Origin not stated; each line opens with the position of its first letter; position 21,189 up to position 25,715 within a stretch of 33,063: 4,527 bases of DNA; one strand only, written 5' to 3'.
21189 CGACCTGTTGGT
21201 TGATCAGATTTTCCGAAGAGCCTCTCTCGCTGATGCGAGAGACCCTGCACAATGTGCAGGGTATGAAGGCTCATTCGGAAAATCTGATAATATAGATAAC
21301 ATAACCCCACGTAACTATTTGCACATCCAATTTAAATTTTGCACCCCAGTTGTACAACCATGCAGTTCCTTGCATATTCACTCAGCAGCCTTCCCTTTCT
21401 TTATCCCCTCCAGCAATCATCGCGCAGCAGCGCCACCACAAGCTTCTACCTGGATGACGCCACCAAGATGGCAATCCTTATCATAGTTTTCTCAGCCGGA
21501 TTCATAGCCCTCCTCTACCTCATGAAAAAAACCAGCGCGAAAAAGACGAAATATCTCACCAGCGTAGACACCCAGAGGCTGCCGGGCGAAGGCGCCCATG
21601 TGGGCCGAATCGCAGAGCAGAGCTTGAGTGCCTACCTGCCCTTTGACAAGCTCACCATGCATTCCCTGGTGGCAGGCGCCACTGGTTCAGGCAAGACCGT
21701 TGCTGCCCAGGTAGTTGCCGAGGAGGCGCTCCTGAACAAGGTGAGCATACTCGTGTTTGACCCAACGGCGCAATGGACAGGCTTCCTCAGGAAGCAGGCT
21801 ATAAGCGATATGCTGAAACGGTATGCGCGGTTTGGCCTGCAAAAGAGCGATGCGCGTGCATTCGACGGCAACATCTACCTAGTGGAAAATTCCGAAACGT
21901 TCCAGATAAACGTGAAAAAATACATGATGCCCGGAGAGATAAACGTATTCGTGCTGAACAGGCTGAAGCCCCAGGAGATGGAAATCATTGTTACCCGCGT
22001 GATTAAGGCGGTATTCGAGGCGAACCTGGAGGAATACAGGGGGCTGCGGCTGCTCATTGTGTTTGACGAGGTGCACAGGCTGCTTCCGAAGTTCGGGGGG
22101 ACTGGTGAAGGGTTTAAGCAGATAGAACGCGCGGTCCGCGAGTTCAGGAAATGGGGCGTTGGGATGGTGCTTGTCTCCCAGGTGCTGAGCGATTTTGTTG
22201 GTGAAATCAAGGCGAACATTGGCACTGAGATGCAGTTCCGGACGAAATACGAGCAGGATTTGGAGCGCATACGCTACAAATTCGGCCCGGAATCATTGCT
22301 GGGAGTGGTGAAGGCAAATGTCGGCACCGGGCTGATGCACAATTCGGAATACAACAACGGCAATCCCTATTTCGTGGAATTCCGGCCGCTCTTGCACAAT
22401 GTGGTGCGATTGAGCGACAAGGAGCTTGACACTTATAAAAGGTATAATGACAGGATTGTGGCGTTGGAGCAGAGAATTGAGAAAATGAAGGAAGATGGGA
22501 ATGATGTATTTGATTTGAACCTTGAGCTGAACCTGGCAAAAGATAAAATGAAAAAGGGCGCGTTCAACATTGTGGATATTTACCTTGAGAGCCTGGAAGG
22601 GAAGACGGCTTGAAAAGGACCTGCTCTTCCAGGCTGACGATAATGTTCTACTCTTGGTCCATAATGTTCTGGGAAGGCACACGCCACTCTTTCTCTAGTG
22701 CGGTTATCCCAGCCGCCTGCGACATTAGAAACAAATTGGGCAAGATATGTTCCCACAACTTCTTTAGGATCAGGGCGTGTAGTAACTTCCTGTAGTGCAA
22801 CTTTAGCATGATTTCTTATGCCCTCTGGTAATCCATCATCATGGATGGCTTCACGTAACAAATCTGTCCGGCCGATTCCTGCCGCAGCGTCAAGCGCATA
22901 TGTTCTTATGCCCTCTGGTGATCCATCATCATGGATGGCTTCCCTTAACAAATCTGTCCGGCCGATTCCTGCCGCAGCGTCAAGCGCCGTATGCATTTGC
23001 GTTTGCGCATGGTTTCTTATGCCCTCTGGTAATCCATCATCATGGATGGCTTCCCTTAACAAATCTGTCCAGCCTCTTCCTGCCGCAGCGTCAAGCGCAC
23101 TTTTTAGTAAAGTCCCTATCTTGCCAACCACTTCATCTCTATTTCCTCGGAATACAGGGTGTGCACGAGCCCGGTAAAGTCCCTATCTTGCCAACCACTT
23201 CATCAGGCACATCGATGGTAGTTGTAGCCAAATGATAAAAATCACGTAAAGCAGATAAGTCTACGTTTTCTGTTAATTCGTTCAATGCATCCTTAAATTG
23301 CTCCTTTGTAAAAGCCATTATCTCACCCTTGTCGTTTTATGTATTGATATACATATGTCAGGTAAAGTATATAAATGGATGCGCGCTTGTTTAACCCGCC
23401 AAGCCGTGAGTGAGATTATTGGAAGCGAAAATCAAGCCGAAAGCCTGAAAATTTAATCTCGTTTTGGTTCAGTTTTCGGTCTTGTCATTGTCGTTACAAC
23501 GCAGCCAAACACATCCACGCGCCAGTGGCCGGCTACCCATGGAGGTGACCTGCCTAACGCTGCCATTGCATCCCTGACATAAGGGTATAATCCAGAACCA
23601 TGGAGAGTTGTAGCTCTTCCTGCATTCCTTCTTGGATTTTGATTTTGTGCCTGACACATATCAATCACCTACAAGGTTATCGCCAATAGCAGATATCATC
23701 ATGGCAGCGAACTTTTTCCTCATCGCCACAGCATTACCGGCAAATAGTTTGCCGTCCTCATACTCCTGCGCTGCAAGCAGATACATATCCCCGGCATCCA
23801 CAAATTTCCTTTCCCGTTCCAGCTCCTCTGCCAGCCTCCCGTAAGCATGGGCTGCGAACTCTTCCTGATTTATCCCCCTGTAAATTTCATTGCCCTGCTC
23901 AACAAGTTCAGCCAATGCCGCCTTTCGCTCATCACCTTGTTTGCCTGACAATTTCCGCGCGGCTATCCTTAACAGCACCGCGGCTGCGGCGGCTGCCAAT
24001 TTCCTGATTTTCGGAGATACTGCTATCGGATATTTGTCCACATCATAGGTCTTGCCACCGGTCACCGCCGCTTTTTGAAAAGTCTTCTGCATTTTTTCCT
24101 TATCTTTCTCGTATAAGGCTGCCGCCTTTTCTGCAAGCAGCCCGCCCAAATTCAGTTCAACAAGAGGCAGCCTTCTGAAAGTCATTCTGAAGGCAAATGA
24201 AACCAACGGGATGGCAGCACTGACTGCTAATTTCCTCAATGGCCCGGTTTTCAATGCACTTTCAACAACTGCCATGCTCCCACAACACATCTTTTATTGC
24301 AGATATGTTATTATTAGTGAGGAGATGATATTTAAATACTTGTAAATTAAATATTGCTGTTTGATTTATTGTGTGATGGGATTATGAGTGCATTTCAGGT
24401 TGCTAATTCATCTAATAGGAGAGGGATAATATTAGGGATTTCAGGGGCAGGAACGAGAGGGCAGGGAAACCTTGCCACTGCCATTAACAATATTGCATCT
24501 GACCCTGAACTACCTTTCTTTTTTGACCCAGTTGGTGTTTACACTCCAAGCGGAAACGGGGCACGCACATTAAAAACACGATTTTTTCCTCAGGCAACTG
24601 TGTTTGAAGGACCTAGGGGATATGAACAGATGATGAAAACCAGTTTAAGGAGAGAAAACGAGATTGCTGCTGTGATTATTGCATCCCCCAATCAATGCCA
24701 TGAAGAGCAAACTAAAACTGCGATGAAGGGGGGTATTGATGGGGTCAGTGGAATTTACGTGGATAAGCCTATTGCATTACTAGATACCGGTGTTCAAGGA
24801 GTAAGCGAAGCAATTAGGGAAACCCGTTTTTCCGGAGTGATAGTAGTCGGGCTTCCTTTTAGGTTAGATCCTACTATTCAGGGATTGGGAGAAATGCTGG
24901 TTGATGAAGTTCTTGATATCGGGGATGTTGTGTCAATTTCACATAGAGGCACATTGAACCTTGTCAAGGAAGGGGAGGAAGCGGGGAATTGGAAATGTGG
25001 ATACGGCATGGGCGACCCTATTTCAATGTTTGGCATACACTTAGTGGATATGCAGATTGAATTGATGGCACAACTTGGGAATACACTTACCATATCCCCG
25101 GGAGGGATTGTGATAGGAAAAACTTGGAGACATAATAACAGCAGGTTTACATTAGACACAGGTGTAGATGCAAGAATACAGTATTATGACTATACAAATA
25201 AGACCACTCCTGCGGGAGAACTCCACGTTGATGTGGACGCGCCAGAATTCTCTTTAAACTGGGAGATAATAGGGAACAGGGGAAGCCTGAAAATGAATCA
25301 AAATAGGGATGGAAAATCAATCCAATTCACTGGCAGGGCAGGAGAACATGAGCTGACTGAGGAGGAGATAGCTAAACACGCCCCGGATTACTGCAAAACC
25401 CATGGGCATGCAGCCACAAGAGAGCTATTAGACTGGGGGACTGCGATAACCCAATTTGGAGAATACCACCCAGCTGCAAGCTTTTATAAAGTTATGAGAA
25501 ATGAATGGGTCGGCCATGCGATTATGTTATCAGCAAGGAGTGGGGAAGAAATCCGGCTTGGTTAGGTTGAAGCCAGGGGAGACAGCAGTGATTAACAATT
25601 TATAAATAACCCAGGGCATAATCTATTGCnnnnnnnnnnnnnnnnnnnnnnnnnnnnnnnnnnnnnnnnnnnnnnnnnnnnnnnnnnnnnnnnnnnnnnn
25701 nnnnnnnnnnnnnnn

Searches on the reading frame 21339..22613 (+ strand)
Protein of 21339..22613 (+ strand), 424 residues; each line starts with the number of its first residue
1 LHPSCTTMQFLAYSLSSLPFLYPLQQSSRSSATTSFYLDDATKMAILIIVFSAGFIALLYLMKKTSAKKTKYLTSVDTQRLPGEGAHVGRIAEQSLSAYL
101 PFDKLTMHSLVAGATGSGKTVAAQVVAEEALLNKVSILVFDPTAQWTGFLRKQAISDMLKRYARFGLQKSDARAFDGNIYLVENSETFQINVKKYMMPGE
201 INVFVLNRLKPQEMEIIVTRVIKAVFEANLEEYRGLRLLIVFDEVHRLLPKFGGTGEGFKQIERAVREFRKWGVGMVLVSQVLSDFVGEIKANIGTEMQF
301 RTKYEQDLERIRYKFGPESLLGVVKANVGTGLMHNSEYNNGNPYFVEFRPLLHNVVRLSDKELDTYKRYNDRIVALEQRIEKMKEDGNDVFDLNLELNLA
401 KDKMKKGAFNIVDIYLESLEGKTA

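Call 12: search_protein_families(library=pfam, proteins=[window:21339-22613:+])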
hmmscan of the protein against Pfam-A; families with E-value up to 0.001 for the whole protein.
window:21339-22613:+ (424 aa): 7 families
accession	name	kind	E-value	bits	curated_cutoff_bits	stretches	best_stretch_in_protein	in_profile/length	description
PF01935.23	DUF87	-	1.4e-14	55.2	23.2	1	87-227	2-125/220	Helicase HerA, central domain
PF05872.18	HerA_C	-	1.9e-11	43.7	22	1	98-180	13-96/502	Helicase HerA-like C-terminal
PF12846.13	AAA_10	-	2.2e-07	30.7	27.5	0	107-160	22-73/362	AAA-like domain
PF00270.35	DEAD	-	3.9e-07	30.4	26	1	109-267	17-146/167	DEAD/DEAH box helicase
PF04851.21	ResIII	-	9.1e-07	29.4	22.5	1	106-265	23-149/164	Type III restriction enzyme, res subunit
PF13401.12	AAA_22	-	0.00035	21.3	27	0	109-262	8-104/130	AAA domain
PF05707.18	Zot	-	0.00054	19.9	20.3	0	239-303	84-148/197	Zonular occludens toxin (Zot)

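Call 65: find_homologous_proteins(query=window:21360-22613:+, max_evalue=1e-20)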
Query window:21360-22613:+ (417 aa): 436 proteins with E <= 1e-20 among 8000 candidates; the best 120 are listed.
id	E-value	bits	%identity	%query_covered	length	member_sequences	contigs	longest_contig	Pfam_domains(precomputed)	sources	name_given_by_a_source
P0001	7.1e-270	912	100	100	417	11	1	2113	PF00270.36,PF01935.24,PF05872.19,PF12846.14,PF04851.22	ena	-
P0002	4.6e-209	712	76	99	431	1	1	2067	PF00270.36,PF01935.24,PF05872.19,PF12846.14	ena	-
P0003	7.2e-138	478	57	90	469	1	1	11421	PF01935.24,PF05872.19,PF01580.25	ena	-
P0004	1.3e-135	470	57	90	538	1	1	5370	PF01935.24,PF05872.19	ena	-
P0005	1.5e-135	470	58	90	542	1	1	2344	PF01935.24,PF05872.19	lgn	-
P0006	5.3e-134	465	55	91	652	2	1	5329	PF00270.36,PF01935.24,PF05872.19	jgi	jgi:hypothetical protein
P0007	4.9e-132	459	54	91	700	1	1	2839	PF01935.24,PF05872.19,PF04851.22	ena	-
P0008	2.6e-130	453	58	84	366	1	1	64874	PF10412.16,PF00270.36,PF01935.24,PF05872.19,PF02534.21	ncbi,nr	ncbi:MAG: DUF853 family protein [Candidatus Micrarchaeota archaeon]|nr:DUF853 family protein [Candid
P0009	3.0e-129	449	55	87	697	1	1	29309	PF10412.16,PF01935.24,PF05872.19,PF12846.14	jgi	jgi:hypothetical protein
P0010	1.8e-128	447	54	90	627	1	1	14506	PF01935.24,PF05872.19,PF12846.14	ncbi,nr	ncbi:MAG: DUF87 domain-containing protein, partial [Candidatus Nanoarchaeia archaeon]|nr:DUF87 domai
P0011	2.4e-128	446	56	88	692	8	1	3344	PF01935.24,PF05872.19,PF12846.14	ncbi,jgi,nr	ncbi:MAG: hypothetical protein DRO95_06220 [Candidatus Altiarchaeales archaeon]|nr:MAG: hypothetical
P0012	4.9e-128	445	55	92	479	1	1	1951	PF00270.36,PF01935.24,PF05872.19,PF04851.22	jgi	jgi:hypothetical protein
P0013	9.8e-127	441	54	86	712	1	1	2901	PF01935.24,PF05872.19,PF04851.22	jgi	-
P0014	2.4e-126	440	54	88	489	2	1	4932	PF10412.16,PF01935.24,PF05872.19,PF12846.14,PF04851.22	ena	-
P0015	1.0e-125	438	51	94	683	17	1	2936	PF10412.16,PF00270.36,PF01935.24,PF05872.19,PF12846.14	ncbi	-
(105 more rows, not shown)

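Call 66: find_encoding_contigs(protein=P0002, flank=3000, max_places=3)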
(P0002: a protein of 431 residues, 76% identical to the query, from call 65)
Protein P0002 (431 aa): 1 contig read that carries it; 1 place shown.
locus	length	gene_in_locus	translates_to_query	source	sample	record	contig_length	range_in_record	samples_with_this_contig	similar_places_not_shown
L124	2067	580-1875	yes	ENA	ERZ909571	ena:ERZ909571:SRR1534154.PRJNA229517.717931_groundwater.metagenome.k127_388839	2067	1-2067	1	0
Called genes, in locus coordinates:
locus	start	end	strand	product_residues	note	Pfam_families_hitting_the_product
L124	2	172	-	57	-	?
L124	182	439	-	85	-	-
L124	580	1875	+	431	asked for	PF00270:DEAD (weak), PF01935:DUF87, PF05872:HerA_C (weak), PF12846:AAA_10 (faint)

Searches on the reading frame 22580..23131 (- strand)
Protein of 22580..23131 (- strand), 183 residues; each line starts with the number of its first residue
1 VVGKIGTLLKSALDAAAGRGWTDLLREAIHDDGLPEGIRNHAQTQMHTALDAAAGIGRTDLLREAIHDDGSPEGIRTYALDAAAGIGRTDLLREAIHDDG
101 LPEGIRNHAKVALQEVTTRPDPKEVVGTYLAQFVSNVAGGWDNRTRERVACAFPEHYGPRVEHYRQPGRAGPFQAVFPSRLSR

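Call 12: search_protein_families(library=pfam, proteins=[window:22580-23131:-])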
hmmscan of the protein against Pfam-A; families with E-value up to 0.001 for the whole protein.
window:22580-23131:- (183 aa): 1 family
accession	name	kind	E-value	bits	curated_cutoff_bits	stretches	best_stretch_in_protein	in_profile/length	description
PF01402.27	RHH_1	-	2.2e-05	24.7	20.5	0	49-67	16-34/39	Ribbon-helix-helix protein, copG family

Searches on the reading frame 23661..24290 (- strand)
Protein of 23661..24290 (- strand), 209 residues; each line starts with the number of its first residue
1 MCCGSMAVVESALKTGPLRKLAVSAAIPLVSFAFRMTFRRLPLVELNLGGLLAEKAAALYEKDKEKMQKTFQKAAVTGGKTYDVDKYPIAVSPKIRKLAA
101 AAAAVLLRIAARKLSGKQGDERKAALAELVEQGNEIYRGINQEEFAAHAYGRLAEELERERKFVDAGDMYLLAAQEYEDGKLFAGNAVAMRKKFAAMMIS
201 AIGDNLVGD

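Call 12: search_protein_families(library=pfam, proteins=[window:23661-24290:-])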
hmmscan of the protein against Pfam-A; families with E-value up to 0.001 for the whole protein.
window:23661-24290:- (209 aa): 0 families

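Call 48: search_protein_families(library=pfam, proteins=[window:23661-24290:-], max_evalue=1)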
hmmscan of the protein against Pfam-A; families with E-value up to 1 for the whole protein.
window:23661-24290:- (209 aa): 2 families
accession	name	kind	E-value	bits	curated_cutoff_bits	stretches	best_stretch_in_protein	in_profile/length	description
PF07228.17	SpoIIE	-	0.041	14.2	25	1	98-172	17-86/192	Stage II sporulation protein E (SpoIIE)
PF22606.2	Cdc6-ORC-like_ATPase_lid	-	0.12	12.8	27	1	106-124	27-45/60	Cdc6/ORC-like, ATPase lid domain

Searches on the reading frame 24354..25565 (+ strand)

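Call 12: search_protein_families(library=pfam, proteins=[window:24354-25565:+])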
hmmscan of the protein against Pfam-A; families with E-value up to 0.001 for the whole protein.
window:24354-25565:+ (403 aa): 2 families
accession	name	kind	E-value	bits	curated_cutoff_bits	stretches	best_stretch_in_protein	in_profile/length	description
PF01408.29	GFO_IDH_MocA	-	2.1e-06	28.9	24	1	42-157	17-109/120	Oxidoreductase family, NAD-binding Rossmann fold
PF02894.22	GFO_IDH_MocA_C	-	4.2e-05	23.9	22.9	1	188-400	8-216/218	Oxidoreductase family, C-terminal alpha/beta domain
